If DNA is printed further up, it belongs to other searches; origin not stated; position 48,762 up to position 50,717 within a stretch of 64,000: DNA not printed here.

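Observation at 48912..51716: Large radical-SAM enzyme paired with a second GGR-family flavoprotein, a candidate membrane-lipid tailoring module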

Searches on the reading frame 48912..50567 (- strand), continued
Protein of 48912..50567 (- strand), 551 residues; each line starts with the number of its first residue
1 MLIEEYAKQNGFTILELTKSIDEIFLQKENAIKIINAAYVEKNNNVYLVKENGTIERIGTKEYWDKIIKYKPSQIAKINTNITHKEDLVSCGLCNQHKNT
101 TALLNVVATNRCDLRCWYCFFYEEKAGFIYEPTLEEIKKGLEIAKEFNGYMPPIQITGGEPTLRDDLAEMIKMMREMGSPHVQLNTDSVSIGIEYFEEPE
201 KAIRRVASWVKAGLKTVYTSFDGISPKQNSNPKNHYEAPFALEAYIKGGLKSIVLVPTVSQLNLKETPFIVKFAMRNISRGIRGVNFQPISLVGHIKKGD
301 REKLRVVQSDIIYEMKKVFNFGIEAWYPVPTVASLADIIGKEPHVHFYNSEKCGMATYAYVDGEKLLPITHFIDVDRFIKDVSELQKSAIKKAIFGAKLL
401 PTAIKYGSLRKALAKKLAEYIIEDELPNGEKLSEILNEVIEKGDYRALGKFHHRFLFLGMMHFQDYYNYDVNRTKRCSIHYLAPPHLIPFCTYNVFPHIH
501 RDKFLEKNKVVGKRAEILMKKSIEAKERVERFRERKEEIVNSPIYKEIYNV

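Call 24: find_encoding_contigs(protein=P0001, flank=10000, max_places=3)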
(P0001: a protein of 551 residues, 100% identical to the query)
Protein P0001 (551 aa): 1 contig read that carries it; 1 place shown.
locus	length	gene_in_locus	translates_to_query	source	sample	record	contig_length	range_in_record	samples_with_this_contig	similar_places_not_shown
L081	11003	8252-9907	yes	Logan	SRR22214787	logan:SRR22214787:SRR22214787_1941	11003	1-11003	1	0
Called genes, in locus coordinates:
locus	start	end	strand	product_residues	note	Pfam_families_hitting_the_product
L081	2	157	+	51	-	?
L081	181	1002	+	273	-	PF01261:AP_endonuc_2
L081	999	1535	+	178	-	PF13580:SIS_2 (faint), PF01380:SIS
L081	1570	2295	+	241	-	PF00571:CBS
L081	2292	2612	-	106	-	PF13412:HTH_24 (weak)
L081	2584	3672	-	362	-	PF01924:HypD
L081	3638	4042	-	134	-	PF01155:HypA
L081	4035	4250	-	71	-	PF01455:HupF_HypC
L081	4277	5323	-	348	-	PF04851:ResIII, PF00270:DEAD, PF00271:Helicase_C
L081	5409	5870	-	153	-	PF06695:Sm_multidrug_ex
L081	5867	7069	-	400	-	PF07969:Amidohydro_3 (faint), PF01979:Amidohydro_1 (weak), PF12890:DHOase (weak), PF01979:Amidohydro_1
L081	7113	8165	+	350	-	PF01266:DAO (faint), PF01494:FAD_binding_3 (faint), PF22578:GGR_cat (weak)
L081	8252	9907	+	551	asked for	PF04055:Radical_SAM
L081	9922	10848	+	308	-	PF02729:OTCace_N, PF00185:OTCace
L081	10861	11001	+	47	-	?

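Call 25: find_encoding_contigs(protein=P0007, flank=10000, max_places=3)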
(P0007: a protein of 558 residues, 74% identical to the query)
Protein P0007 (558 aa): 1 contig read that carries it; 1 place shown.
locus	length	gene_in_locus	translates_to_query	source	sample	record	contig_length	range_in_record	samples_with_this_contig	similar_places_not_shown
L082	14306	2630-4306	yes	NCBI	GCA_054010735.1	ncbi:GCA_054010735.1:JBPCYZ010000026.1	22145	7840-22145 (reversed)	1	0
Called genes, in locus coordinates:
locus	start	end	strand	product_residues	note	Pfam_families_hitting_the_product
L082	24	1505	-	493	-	-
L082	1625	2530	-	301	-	PF13518:HTH_28 (weak), PF00665:rve (weak)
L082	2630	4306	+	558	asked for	PF04055:Radical_SAM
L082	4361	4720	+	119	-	PF17135:Ribosomal_L18, PF00828:Ribosomal_L27A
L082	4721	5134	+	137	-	PF00572:Ribosomal_L13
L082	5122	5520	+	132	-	PF00380:Ribosomal_S9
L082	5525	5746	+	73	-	PF01194:RNA_pol_N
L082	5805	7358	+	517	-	PF01921:tRNA-synt_1f, PF19269:Anticodon_2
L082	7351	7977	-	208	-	PF01398:JAB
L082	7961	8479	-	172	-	PF00179:UQ_con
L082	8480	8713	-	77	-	PF00240:ubiquitin (weak)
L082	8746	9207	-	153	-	-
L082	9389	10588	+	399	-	PF13393:tRNA-synt_His, PF00587:tRNA-synt_2b, PF03129:HGTP_anticodon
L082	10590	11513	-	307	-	PF00696:AA_kinase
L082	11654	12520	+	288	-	PF01255:Prenyltransf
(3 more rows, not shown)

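Call 26: find_encoding_contigs(protein=P0005, flank=10000, max_places=3)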
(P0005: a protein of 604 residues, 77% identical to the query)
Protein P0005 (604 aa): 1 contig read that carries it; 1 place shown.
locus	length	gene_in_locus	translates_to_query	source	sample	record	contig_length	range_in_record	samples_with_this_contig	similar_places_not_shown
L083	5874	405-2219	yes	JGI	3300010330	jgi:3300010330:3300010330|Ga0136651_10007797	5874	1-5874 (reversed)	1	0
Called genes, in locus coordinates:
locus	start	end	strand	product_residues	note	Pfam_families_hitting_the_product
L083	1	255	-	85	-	PF00009:GTP_EFTU, PF00350:Dynamin_N (faint)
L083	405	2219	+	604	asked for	PF04055:Radical_SAM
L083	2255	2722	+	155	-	PF26602:HVO_2718_N (weak), PF24250:HVO_2718 (faint), PF01381:HTH_3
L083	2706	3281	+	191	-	PF01300:Sua5_yciO_yrdC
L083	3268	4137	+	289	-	PF00557:Peptidase_M24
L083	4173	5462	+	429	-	PF01336:tRNA_anti-codon, PF00152:tRNA-synt_2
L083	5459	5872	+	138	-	?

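Call 55: find_related_loci(query=window:48912-50567:-, collection=metagenome_contigs, flank=6000)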
Query window:48912-50567:- (551 aa) in metagenome_contigs; peptide patterns used: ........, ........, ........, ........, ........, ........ (x = any residue, [..] = any of these).
130 stretches matched a pattern; 30 encode a relative of the query (tblastn E <= 1e-3); 30 distinct loci.
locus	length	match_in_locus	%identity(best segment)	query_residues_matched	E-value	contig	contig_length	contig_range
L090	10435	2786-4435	89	1-551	0e+0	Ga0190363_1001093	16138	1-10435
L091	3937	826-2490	77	1-551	0e+0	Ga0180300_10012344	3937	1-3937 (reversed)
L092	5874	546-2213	77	1-551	0e+0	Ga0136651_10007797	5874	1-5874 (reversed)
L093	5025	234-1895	75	3-551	0e+0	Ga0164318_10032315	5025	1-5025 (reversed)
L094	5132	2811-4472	74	3-551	0e+0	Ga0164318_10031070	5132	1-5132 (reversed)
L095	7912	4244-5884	70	3-551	0e+0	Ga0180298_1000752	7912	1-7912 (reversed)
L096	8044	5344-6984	70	3-551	0e+0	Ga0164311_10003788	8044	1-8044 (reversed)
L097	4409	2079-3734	69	2-549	0e+0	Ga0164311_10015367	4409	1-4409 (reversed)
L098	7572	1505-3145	69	3-551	0e+0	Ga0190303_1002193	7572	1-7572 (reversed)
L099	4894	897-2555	69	1-549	0e+0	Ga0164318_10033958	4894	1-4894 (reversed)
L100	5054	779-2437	69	1-549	0e+0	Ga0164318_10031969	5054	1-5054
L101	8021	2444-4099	68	2-549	0e+0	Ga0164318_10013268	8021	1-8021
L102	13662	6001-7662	68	3-551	0e+0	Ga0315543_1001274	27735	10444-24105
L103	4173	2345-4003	67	3-551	0e+0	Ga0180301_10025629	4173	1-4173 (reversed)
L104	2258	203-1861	67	3-551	0e+0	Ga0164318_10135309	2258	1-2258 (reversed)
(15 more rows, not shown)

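Call 60: predict_structure(alignment_id=A2)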
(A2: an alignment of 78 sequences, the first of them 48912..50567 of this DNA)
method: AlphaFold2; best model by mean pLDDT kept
length: 551 residues; sequences in the alignment: 78
mean_pLDDT: 91.1   pTM: 0.91
mean pLDDT of the five models: 91.1, 90.2, 90.0, 89.8, 88.4
residues with pLDDT >= 90: 388; 70-90: 154; 50-70: 9; < 50: 0
segments of 3 or more residues with pLDDT < 50: none
pLDDT, mean of each block of 10 residues (from residue 1): 86 96 91 94 97 94 96 89 86 88 97 83 88 97 94 96 97 97 96 98 98 97 81 89 98 95 93 96 95 78 92 97 95 80 86 95 95 92 79 75 74 81 94 85 74 93 91 94 92 91 95 96 95 95 94 79
secondary structure, 60 per line:
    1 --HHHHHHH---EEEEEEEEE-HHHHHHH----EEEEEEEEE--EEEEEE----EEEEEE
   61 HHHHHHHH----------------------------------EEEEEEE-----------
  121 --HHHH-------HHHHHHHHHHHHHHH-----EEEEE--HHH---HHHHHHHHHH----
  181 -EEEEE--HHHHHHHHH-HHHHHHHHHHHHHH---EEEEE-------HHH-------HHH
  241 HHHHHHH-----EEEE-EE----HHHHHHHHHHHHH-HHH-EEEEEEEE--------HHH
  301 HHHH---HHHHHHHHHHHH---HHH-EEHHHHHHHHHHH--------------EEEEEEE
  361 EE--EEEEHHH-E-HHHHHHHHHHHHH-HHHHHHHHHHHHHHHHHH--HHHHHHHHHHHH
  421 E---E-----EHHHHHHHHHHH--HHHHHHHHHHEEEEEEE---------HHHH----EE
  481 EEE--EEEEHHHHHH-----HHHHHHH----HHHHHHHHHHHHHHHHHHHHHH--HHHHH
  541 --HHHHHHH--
elements in order: H3-9 E13-21 H23-29 E34-42 E45-50 E55-60 H61-68 E103-109 H123-126 H134-148 E154-158 H167-176 E182-186 H189-197 H199-212 E216-220 H238-247 E253-256 H264-276 E282-289 H298-304 H308-319 H329-339 E354-362 E365-368 H375-387 H389-406 H409-420 H432-442 H445-454 E455-461 H471-474 E479-483 E486-489 H490-495 H501-507 H512-533 H536-540 H543-549

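Call 66: fold_search(model_id=the predicted structure, library=pdb)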
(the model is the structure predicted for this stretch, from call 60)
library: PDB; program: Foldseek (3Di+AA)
matches with E <= 10: 1461; with E <= 0.001: 64
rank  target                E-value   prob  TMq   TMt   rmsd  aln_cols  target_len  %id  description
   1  7tol                  1.8e-41  1.00  0.77  0.86   3.1       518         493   33  X-ray crystal structure of glycerol dibiphytanyl glycerol tetraether - macrocyclic archaeol synthase (GDGT-MAS) from Met (released 2022-08-31)
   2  7tom                  2.8e-41  1.00  0.77  0.85   3.0       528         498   33  X-ray crystal structure of glycerol dibiphytanyl glycerol tetraether - macrocyclic archaeol synthase (GDGT-MAS) from Met (released 2022-08-31)
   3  2fb2_B                2.3e-09  1.00  0.33  0.53   3.6       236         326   21  Structure of the MoaA Arg17/266/268/Ala triple mutant (released 2006-05-09)
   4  2fb2_A                3.4e-09  1.00  0.32  0.51   4.2       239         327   20  Structure of the MoaA Arg17/266/268/Ala triple mutant (released 2006-05-09)
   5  1tv7_B                4.5e-09  1.00  0.32  0.51   4.0       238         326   21  Structure of the S-adenosylmethionine dependent Enzyme MoaA (released 2004-08-31)
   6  1tv7_A                1.2e-08  1.00  0.34  0.54   5.0       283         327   19  Structure of the S-adenosylmethionine dependent Enzyme MoaA (released 2004-08-31)
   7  6q2q_A                3.0e-07  1.00  0.31  0.56   4.4       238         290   18  Crystal structure of mouse viperin bound to uridine triphosphate and S-adenosylhomocysteine (released 2020-01-22)
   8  6efn                  3.4e-07  1.00  0.29  0.40   5.0       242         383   14  Structure of a RiPP maturase, SkfB (released 2018-10-24)
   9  9dgw_B                4.2e-07  1.00  0.30  0.55   4.8       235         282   16  X-ray crystal structure of the Viperin-like enzyme from T. virens with bound CTP and SAM (released 2025-02-12)
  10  9dfn                  7.8e-07  1.00  0.31  0.57   3.8       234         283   16  X-ray crystal structure of the second viperin-like enzyme from Trichoderma virens with bound CTP and SAM (released 2025-02-19)
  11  9dfw_C                1.0e-06  1.00  0.29  0.52   5.2       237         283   14  X-ray crystal structure of an engineered Viperin-like enzyme from T. virens with bound CTP and SAM (released 2025-02-12)
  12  9dgw_A                1.1e-06  1.00  0.30  0.55   4.9       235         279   15  X-ray crystal structure of the Viperin-like enzyme from T. virens with bound CTP and SAM (released 2025-02-12)
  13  8qmk                  2.9e-06  1.00  0.29  0.43   5.1       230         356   16  Enzymatically-produced complex-B bound TmHydE structure (released 2023-11-22)
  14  9dfw_A                2.9e-06  1.00  0.29  0.51   5.2       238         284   13  X-ray crystal structure of an engineered Viperin-like enzyme from T. virens with bound CTP and SAM (released 2025-02-12)
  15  7o1o                  3.1e-06  1.00  0.30  0.44   5.1       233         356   15  Complex-B bound [FeFe]-hydrogenase maturase HydE fromT. Maritima (Auxiliary cluster deleted variant) (released 2021-05-26)
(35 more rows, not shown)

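Call 74: list_cluster_members(proteins=[P0003, P0007, P0042, P0050, P0064, P0079, P0088, P0090, P0093, P0070])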
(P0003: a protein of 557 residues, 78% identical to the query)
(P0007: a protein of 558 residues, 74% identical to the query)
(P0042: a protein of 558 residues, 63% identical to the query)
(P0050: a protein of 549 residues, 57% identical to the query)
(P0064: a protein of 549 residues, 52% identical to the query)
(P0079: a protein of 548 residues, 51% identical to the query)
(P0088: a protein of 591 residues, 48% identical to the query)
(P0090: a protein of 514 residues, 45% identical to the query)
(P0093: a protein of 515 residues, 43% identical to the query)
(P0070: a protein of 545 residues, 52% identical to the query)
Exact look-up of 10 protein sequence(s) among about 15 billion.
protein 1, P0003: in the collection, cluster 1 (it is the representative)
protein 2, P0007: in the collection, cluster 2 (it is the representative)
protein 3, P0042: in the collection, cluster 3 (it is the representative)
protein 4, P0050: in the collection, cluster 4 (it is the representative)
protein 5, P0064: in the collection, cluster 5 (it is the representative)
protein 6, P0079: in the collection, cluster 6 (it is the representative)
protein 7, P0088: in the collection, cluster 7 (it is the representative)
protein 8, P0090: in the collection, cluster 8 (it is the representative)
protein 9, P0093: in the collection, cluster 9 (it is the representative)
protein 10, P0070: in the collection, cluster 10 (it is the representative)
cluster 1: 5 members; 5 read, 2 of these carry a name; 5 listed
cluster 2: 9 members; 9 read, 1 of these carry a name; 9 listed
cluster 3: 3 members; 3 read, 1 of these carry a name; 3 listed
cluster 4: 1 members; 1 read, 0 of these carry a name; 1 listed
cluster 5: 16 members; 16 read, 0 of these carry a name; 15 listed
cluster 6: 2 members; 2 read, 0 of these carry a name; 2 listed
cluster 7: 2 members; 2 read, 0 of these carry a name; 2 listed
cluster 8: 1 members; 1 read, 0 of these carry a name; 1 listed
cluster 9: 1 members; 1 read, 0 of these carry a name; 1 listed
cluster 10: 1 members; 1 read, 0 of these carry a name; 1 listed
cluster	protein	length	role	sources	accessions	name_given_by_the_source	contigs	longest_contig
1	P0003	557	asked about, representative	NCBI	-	-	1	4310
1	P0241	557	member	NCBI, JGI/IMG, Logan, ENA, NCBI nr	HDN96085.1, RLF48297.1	MAG: radical SAM protein [Thermoplasmata archaeon]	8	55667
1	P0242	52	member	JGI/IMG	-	hypothetical protein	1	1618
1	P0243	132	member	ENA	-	-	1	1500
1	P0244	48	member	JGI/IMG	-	-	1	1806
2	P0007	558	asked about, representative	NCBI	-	-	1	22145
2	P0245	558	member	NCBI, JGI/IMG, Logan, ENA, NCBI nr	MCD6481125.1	MAG: radical SAM protein [Thermoplasmata archaeon] | radical SAM protein [Thermoplasmata archaeon]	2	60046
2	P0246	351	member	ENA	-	-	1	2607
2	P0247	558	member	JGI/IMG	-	-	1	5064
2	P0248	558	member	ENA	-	-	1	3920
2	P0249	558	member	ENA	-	-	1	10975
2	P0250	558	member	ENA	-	-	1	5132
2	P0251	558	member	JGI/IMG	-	-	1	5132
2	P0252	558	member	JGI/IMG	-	-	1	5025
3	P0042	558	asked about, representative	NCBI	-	-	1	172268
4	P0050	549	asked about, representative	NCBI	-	-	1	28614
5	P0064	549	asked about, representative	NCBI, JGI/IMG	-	-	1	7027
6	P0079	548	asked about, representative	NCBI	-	-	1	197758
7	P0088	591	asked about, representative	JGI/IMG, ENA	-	-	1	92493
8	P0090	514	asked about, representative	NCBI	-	-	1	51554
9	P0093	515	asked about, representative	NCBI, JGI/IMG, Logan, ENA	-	-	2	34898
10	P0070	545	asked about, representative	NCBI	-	-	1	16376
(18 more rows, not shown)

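Call 79: search_protein_families(library=pfam, proteins=[L013:3973-5208:+, L024:4932-6077:+, L001:2441-2608:-], max_evalue=0.001)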
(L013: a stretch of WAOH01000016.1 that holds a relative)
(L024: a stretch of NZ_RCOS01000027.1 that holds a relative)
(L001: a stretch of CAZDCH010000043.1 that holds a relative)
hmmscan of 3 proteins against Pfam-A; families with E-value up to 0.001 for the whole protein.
L013:3973-5208:+ (411 aa): 9 families
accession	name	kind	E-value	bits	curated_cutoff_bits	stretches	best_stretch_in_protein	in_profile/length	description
PF01494.25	FAD_binding_3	-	2.4e-22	80.1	22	2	132-300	139-319/349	FAD binding domain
PF22578.2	GGR_cat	-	2.2e-12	47.1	27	1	179-238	12-70/88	Geranylgeranyl reductase catalytic domain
PF13450.12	NAD_binding_8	-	8.1e-10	39.3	21.9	1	6-43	1-38/68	NAD(P)-binding Rossmann-like domain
PF01266.30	DAO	-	1.7e-07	31.5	27.9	1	3-38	1-36/353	FAD dependent oxidoreductase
PF05834.18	Lycopene_cycl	-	2.2e-05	24.2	23.4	1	3-305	1-296/380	Lycopene cyclase protein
PF13738.12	Pyr_redox_3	-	3.9e-05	23.5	30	0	6-33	2-30/305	Pyridine nucleotide-disulphide oxidoreductase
PF01946.23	Thi4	-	0.00012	21.8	26.2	1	3-37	19-54/235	Thi4 family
PF00070.33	Pyr_redox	-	0.00038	21.4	22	0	4-42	2-46/82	Pyridine nucleotide-disulphide oxidoreductase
PF07992.20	Pyr_redox_2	-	0.00061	19.7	26.1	0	2-39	1-39/291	Pyridine nucleotide-disulphide oxidoreductase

L024:4932-6077:+ (381 aa): 9 families
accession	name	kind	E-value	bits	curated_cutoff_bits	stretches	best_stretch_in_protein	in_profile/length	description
PF01494.25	FAD_binding_3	-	8.9e-13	48.6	22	2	4-145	3-145/349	FAD binding domain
PF01266.30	DAO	-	5.8e-12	46.2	27.9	2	4-38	1-35/353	FAD dependent oxidoreductase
PF22578.2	GGR_cat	-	4.8e-11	42.8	27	1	171-245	1-76/88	Geranylgeranyl reductase catalytic domain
PF07992.20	Pyr_redox_2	-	9.7e-08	32.2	26.1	1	3-170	1-119/291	Pyridine nucleotide-disulphide oxidoreductase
PF03486.20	HI0933_like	-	2e-07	31.2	50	1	4-159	2-165/244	HI0933-like protein Rossmann domain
PF04820.20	Trp_halogenase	-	4.9e-07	29.4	21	1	60-303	117-357/458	Tryptophan halogenase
PF05834.18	Lycopene_cycl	-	1.9e-06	27.6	23.4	1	4-158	1-141/380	Lycopene cyclase protein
PF13450.12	NAD_binding_8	-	1.6e-05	25.5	21.9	1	7-35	1-29/68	NAD(P)-binding Rossmann-like domain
PF00890.30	FAD_binding_2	-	0.00059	19.6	20.4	1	4-38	1-35/414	FAD binding domain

L001:2441-2608:- (55 aa): 13 families
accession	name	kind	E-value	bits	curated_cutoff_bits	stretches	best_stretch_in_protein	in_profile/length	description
PF00037.32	Fer4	-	7.1e-16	57.7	21.1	2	34-52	5-23/24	4Fe-4S binding domain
PF13237.11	Fer4_10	-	6.2e-13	48.9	25.5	2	1-48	1-53/53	4Fe-4S dicluster domain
PF12837.12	Fer4_6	-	9e-11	41.6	25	2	35-52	7-24/24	4Fe-4S binding domain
PF12838.12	Fer4_7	-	5.1e-10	40.1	27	1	9-51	2-52/52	4Fe-4S dicluster domain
PF13187.11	Fer4_9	-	1.5e-09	38.2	27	1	8-51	1-51/52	4Fe-4S dicluster domain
PF14697.11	Fer4_21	-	6.6e-09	36.2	35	1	3-54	2-59/59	4Fe-4S dicluster domain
PF25160.1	LdpA_Fe-S-bd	-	1.3e-08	35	27.6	1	15-52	9-43/49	LdpA Fe-S cluster-binding domain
PF12797.12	Fer4_2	-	1.6e-08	34.4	24.5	1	34-49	7-22/22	4Fe-4S binding domain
PF13484.11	Fer4_16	-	1.8e-08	35.4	30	1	36-54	1-19/66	4Fe-4S double cluster binding domain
PF12800.12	Fer4_4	-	2.1e-07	31.1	24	1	35-50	2-17/17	4Fe-4S binding domain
PF12798.12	Fer4_3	-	2.7e-06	28.2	27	1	37-51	1-15/15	4Fe-4S binding domain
PF13183.11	Fer4_8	-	8.5e-06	26.7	27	0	32-50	49-67/68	4Fe-4S dicluster domain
PF13534.11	Fer4_17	-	0.00013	22.9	22.2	0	35-50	44-59/61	4Fe-4S dicluster domain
